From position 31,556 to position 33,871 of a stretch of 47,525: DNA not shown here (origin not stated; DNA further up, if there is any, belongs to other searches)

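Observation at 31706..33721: In-frame fusion of lycopene cyclase (CrtY) and beta-carotene dioxygenase (Brp/Blh), adjacent to a rhodopsin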

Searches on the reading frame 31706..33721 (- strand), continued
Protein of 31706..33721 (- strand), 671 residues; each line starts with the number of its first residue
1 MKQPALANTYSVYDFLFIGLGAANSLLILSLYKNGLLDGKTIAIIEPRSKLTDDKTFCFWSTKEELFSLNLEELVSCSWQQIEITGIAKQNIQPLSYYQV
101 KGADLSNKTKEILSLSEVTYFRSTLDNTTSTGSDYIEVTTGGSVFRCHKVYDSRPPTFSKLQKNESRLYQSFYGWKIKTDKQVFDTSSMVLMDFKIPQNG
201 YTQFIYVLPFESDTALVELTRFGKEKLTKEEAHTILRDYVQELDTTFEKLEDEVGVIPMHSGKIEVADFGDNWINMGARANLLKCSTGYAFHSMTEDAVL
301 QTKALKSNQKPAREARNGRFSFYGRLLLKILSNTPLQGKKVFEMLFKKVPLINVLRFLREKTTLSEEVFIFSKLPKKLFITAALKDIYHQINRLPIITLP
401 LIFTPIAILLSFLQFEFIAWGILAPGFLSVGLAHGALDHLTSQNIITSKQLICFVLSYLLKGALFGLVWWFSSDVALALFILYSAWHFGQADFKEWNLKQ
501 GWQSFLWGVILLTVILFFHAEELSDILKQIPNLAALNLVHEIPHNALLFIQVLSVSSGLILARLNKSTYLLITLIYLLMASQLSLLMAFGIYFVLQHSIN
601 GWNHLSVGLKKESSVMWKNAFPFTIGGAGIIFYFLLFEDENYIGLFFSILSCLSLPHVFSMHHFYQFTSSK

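Call 43: fold_search(model_id=the predicted structure, library=pdb)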
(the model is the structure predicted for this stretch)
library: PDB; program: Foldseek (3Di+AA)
matches with E <= 10: 1293; with E <= 0.001: 563
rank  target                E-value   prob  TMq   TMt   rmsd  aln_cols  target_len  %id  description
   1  3oz2                  4.2e-12  1.00  0.37  0.57   6.3       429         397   11  Crystal structure of a geranylgeranyl bacteriochlorophyll reductase-like (Ta0516) from Thermoplasma acidophilum at 1.60  (released 2010-10-27)
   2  5bva                  3.7e-11  1.00  0.32  0.49   9.7       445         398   14  Structure of flavin-dependent brominase Bmp2 (released 2016-03-09)
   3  5bul                  4.7e-11  1.00  0.33  0.50   9.4       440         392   13  Structure of flavin-dependent brominase Bmp2 triple mutant Y302S F306V A345W (released 2016-03-09)
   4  6ain_B                9.4e-11  1.00  0.33  0.51   9.4       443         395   14  Crystal structure of p-nitrophenol 4-monooxygenase PnpA from Pseudomonas putida DLL-E4 (released 2018-10-31)
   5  3nix_C                1.0e-10  1.00  0.37  0.56   7.1       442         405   13  Crystal structure of flavoprotein/dehydrogenase from Cytophaga hutchinsonii. Northeast Structural Genomics Consortium  (released 2010-06-30)
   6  5tuk_B                1.1e-10  1.00  0.29  0.47  10.6       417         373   11  Crystal structure of tetracycline destructase Tet(51) (released 2017-05-10)
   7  8twf_D                1.4e-10  1.00  0.30  0.47   8.8       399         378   12  Crystal structure of tetracycline destructase Tet(56-3) (released 2024-07-03)
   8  6foz_B                1.6e-10  1.00  0.33  0.47   9.3       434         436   12  The crystal structure of P.fluorescens Kynurenine 3-monooxygenase (KMO) in complex with competitive inhibitor No. 13 (released 2019-08-21)
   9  4opl                  2.1e-10  1.00  0.33  0.47   9.6       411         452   11  Constructing tailored isoprenoid products by structure-guided modification of geranylgeranyl reductase. (released 2014-07-09)
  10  4k22_A                2.2e-10  1.00  0.31  0.55   7.6       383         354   13  Structure of the C-terminal truncated form of E.Coli C5-hydroxylase UBII involved in ubiquinone (Q8) biosynthesis (released 2013-05-29)
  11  6aio_A                2.2e-10  1.00  0.33  0.52   9.7       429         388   13  Crystal structure of p-nitrophenol 4-monooxygenase PnpA from Pseudomonas putida DLL-E4 (released 2018-10-31)
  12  6bzn_B                2.4e-10  1.00  0.33  0.42   8.2       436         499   12  Crystal structure of halogenase PltM (released 2019-03-20)
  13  5tum_B                2.6e-10  1.00  0.29  0.48   9.1       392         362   12  Crystal structure of tetracycline destructase Tet(56) (released 2017-05-10)
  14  6bzn_D                2.7e-10  1.00  0.33  0.42   7.8       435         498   13  Crystal structure of halogenase PltM (released 2019-03-20)
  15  6bzi_C                2.9e-10  1.00  0.34  0.43   8.5       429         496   12  Crystal structure of halogenase PltM in complex with ethyl mercury and mercury (released 2019-03-20)
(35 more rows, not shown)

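Call 44: list_cluster_members(proteins=[P0001, P0004, P0006, P0008, P0014, P0057, P0065, P0072, P0092, P0108])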
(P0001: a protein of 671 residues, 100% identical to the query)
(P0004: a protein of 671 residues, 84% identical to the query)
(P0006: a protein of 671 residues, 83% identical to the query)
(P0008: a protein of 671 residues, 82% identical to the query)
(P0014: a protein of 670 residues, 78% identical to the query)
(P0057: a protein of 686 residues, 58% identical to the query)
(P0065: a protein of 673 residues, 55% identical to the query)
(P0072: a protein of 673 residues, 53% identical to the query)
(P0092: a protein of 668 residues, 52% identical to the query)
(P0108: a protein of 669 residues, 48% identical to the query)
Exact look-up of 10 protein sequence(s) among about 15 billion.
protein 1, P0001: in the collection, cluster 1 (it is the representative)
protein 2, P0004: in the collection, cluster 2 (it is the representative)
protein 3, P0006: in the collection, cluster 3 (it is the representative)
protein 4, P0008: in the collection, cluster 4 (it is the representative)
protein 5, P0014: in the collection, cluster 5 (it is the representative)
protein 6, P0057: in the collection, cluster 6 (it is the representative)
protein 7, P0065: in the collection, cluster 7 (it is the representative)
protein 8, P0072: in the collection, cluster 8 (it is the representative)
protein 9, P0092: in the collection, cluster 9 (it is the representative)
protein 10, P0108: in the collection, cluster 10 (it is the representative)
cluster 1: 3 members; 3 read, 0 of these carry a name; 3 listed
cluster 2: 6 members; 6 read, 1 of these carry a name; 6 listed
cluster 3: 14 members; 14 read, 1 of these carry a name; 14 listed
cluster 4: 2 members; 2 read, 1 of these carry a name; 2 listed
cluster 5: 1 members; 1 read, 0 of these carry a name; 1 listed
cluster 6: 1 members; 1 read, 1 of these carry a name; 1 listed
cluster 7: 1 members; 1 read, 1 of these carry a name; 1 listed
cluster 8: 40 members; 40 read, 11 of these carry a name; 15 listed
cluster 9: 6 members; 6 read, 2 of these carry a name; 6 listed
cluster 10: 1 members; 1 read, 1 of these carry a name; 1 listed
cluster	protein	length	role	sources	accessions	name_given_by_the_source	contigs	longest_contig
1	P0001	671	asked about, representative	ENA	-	-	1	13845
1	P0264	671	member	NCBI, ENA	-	-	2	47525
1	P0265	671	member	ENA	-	-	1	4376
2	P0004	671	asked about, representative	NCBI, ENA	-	-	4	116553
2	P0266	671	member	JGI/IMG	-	lycopene beta-cyclase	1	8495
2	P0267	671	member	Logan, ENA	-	-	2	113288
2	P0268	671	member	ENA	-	-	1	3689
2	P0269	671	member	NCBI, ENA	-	-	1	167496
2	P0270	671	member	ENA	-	-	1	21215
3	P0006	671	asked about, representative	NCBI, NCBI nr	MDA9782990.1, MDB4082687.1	beta-carotene 15,15'-dioxygenase, Brp/Blh family [Vicingaceae bacterium]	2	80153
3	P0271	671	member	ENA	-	-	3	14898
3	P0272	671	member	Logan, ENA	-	-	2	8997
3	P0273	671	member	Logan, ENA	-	-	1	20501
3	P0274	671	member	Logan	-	-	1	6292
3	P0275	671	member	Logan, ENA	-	-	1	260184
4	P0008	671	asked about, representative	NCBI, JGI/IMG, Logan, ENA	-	-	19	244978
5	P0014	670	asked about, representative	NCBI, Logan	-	-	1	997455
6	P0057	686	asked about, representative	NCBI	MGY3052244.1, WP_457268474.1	Brp/Blh family beta-carotene 15,15'-monooxygenase/lycopene cyclase-like protein ...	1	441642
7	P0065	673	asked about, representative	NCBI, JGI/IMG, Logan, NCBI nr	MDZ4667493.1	MAG: beta-carotene 15,15'-dioxygenase, Brp/Blh family [bacterium] | beta-carotene 15,15'-dioxygenase, Brp/Blh family [bacterium]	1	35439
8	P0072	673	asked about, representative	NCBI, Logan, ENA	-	-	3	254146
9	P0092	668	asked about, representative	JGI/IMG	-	lycopene beta-cyclase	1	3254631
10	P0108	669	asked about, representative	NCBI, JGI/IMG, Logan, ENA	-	lycopene beta-cyclase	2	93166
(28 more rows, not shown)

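Call 56: search_protein_families(library=pfam, proteins=[L060:8503-9306:-, L068:9390-9923:-, L059:7111-8520:+, L069:11983-12858:-, L068:12824-13552:-, L051:3278-3970:+, L051:2664-3266:+, L071:11925-13652:-, L071:6679-8046:+, L013:12060-12944:+], max_evalue=0.001)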
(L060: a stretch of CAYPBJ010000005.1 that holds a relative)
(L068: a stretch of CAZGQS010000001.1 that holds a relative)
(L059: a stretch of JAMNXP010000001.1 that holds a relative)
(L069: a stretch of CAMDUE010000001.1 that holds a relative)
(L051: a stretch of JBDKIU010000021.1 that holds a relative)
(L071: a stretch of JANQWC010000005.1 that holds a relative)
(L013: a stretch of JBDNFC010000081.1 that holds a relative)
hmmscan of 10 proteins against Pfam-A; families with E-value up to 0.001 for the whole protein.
L060:8503-9306:- (267 aa): 1 family
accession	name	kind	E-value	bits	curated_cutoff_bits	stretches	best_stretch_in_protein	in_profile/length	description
PF02698.23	DUF218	-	7.8e-25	87.8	27.6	1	91-257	3-133/133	DUF218 domain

L068:9390-9923:- (177 aa): 0 families

L059:7111-8520:+ (469 aa): 2 families
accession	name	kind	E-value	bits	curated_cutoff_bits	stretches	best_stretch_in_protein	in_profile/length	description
PF03062.24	MBOAT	-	4.2e-20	72.7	27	1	77-345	16-306/337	MBOAT, membrane-bound O-acyltransferase family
PF13813.11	MBOAT_2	-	0.00038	21.1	25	1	258-318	5-65/85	Membrane bound O-acyl transferase family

L069:11983-12858:- (291 aa): 2 families
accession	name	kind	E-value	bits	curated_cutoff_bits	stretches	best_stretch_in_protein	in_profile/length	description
PF02678.22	Pirin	-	3.8e-33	114.2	26.1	1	64-173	6-108/108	Pirin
PF17954.7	Pirin_C_2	-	1.5e-27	96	22.9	1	201-287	2-86/86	Quercetinase C-terminal cupin domain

L068:12824-13552:- (242 aa): 0 families

L051:3278-3970:+ (230 aa): 0 families

L051:2664-3266:+ (200 aa): 2 families
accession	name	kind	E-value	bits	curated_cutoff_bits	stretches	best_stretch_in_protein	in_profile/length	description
PF12385.14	Peptidase_C70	-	3.2e-07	30.8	19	1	29-166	4-126/141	Papain-like cysteine protease AvrRpt2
PF13529.12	Peptidase_C39_2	-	5.5e-06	27.5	24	1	37-164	6-143/143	Peptidase_C39 like family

L071:11925-13652:- (575 aa): 3 families
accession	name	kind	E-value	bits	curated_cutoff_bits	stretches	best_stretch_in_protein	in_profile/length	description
PF19408.5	PKD_6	-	1.6e-11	44.8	25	1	265-341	2-78/82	PKD-like domain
PF03351.22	DOMON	-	1.5e-10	41.8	32.7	1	53-155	14-121/124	DOMON domain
PF19081.6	Ig_7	-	5e-08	33.6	27.3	1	189-260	1-81/84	Ig-like domain CHU_C associated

L071:6679-8046:+ (455 aa): 2 families
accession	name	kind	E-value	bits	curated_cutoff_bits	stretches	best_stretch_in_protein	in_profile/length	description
PF02601.20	Exonuc_VII_L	-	1.7e-53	182.6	35.9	1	135-419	1-283/315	Exonuclease VII, large subunit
PF13742.12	tRNA_anti_2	-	1.4e-15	57.8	27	1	5-110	1-94/95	OB-fold nucleic acid binding domain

L013:12060-12944:+ (294 aa): 0 families

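Call 65: find_encoding_contigs(protein=P0092, flank=10000, max_places=2)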
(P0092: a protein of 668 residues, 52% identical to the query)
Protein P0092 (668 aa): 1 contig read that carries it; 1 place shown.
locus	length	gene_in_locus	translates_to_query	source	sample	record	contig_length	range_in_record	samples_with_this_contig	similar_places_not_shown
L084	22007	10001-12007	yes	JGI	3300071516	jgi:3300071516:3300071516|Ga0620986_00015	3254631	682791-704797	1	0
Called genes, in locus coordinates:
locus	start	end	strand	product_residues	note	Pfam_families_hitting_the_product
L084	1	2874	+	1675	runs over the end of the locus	PF01364:Peptidase_C25, PF15711:ILEI (weak)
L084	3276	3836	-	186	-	PF08207:EFP_N, PF01132:EFP, PF09285:Elong-fact-P_C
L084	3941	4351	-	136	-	PF01042:Ribonuc_L-PSP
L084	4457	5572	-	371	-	PF14289:DUF4369, PF00085:Thioredoxin, PF00578:AhpC-TSA, PF08534:Redoxin, PF13098:Thioredoxin_2, PF13905:Thioredoxin_8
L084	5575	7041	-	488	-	PF02934:GatB_N, PF02637:GatB_Yqey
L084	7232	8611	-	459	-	PF13638:PIN_4, PF13604:AAA_30 (faint), PF02562:PhoH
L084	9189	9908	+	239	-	PF01036:Bac_rhodopsin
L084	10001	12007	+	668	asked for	PF05834:Lycopene_cycl, PF15461:BCD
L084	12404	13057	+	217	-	PF00535:Glycos_transf_2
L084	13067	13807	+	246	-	-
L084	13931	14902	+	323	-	PF08885:GSCFA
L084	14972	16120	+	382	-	PF05496:RuvB_N (faint), PF13177:DNA_pol3_delta2, PF13401:AAA_22, PF00004:AAA, PF07728:AAA_5 (weak), PF22608:DNAX_ATPase_lid, PF12169:DNA_pol3_gamma3, PF21694:DNA_pol3_delta_C (weak), +1 more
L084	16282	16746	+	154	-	PF28557:DUF8439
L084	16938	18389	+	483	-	PF19295:SufBD_N, PF01458:SUFBD_core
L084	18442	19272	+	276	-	PF02463:SMC_N (faint), PF00005:ABC_tran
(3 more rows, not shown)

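Call 70: find_homologous_proteins(query=A4, max_evalue=0.001)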
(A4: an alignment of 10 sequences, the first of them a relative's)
Query A4 (10 sequences) (294 aa, profile of the alignment): 8000 proteins with E <= 0.001 among 8000 candidates; the best 120 are listed.
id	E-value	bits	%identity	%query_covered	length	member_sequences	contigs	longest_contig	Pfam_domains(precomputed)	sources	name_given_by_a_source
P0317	2.2e-144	498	55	97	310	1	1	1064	-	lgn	-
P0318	4.0e-144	498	55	98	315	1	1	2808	-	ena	-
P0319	4.3e-144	497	55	97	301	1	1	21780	-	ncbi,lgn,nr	ncbi:MAG: hypothetical protein NT109_01755 [Flavobacteriia bacterium]|nr:hypothetical protein [Flavo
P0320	4.4e-144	497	54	98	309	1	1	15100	-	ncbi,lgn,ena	-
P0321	5.2e-144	497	54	97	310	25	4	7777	-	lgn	-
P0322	1.4e-143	496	54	98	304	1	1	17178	-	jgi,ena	-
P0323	1.8e-143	495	55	98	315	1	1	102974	-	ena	-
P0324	2.0e-143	495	56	98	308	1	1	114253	-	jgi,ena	jgi:hypothetical protein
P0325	2.2e-143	495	56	98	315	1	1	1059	-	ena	-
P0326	2.3e-143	495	54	97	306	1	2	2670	-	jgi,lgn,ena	-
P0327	2.6e-143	495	54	98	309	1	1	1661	-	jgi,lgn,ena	-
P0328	2.6e-143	495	57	98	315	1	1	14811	-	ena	-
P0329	2.6e-143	495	57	98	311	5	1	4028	-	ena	-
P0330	2.8e-143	495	57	98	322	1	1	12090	-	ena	-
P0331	3.4e-143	494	55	98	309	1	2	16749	-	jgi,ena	-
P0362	1.3e-142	493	55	98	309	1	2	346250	-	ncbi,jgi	jgi:hypothetical protein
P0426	7.8e-142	490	55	98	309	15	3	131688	-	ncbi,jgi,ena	jgi:hypothetical protein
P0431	9.1e-142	490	57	98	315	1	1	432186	-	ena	-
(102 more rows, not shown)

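Call 72: find_encoding_contigs(protein=P0362, flank=5000, max_places=1)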
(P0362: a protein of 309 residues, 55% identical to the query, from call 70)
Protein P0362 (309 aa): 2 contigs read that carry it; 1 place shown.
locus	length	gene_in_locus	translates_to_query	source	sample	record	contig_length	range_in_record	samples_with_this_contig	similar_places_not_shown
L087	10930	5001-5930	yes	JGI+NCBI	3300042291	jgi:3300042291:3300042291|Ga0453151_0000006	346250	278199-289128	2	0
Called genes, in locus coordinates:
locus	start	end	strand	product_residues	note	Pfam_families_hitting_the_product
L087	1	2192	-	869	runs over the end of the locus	PF02838:Glyco_hydro_20b, PF00728:Glyco_hydro_20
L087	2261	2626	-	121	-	PF08818:DUF1801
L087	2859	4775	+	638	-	PF22614:Slo-like_RCK (weak), PF06241:Castor_Poll_mid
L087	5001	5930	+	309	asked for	-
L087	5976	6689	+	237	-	PF13367:PrsW-protease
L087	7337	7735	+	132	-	PF18962:Por_Secre_tail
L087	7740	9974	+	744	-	-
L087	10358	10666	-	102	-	PF00581:Rhodanese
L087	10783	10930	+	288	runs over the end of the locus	PF03544:TonB_C (weak)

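Call 73: find_encoding_contigs(protein=P0431, flank=5000, max_places=1)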
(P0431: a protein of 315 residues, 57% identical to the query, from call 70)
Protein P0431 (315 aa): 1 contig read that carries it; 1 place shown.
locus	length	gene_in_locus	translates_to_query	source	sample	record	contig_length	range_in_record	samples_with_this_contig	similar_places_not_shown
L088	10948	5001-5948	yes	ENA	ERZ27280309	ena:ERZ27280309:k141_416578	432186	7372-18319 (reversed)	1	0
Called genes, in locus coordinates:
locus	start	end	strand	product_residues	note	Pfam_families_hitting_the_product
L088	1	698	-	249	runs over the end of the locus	PF00535:Glycos_transf_2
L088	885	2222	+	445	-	PF03739:LptF_LptG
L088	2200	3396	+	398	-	PF13439:Glyco_transf_4 (weak), PF13692:Glyco_trans_1_4, PF00534:Glycos_transf_1, PF13524:Glyco_trans_1_2 (weak)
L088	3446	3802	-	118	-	-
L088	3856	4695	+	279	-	PF00160:Pro_isomerase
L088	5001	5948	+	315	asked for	-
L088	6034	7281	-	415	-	PF01979:Amidohydro_1, PF07969:Amidohydro_3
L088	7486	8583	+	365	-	PF01264:Chorismate_synt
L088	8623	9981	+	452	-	PF00375:SDF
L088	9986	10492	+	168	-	PF01782:RimM, PF24986:PRC_RimM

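Call 74: find_encoding_contigs(protein=P0426, flank=5000, max_places=1)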
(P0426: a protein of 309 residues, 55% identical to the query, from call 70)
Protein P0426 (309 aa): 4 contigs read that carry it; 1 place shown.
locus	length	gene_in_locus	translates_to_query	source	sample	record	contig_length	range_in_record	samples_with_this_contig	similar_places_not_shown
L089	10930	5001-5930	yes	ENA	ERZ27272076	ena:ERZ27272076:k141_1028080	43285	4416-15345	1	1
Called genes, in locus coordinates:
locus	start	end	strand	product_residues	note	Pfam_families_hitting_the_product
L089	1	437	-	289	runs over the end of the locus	PF01551:Peptidase_M23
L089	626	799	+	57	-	PF02416:TatA_B_E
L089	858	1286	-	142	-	PF02502:LacAB_rpiB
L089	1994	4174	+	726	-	PF22896:OB_RNR_1st (faint), PF08206:OB_RNB, PF17876:CSD2 (weak), PF08206:OB_RNB (weak), PF17849:OB_Dis3, PF17876:CSD2, PF00773:RNB, PF00575:S1 (weak), +1 more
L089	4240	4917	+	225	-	PF01810:LysE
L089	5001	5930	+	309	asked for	-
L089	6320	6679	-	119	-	PF02152:FolB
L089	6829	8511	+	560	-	PF00749:tRNA-synt_1c, PF03950:tRNA-synt_1c_C, PF20974:tRNA-synt_1c_C2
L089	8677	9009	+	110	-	-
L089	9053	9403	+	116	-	-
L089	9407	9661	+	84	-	PF19852:DUF6327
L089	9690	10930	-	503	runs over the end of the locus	PF00749:tRNA-synt_1c, PF19269:Anticodon_2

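Call 76: find_encoding_contigs(protein=window:31706-33721:-, flank=3000, max_places=4)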
Protein window:31706-33721:- (671 aa): 1 contig read that carries it; 1 place shown.
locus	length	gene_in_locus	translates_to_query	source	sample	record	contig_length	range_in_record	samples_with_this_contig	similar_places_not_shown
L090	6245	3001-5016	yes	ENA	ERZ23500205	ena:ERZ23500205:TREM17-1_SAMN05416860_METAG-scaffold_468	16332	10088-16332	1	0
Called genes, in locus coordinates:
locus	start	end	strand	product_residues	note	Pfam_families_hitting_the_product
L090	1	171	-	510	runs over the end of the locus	PF02142:MGS, PF01808:AICARFT_IMPCHas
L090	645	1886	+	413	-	PF12704:MacB_PCD, PF02687:FtsX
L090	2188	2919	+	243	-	PF01036:Bac_rhodopsin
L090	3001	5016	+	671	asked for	PF05834:Lycopene_cycl, PF15461:BCD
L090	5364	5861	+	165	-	-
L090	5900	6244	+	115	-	?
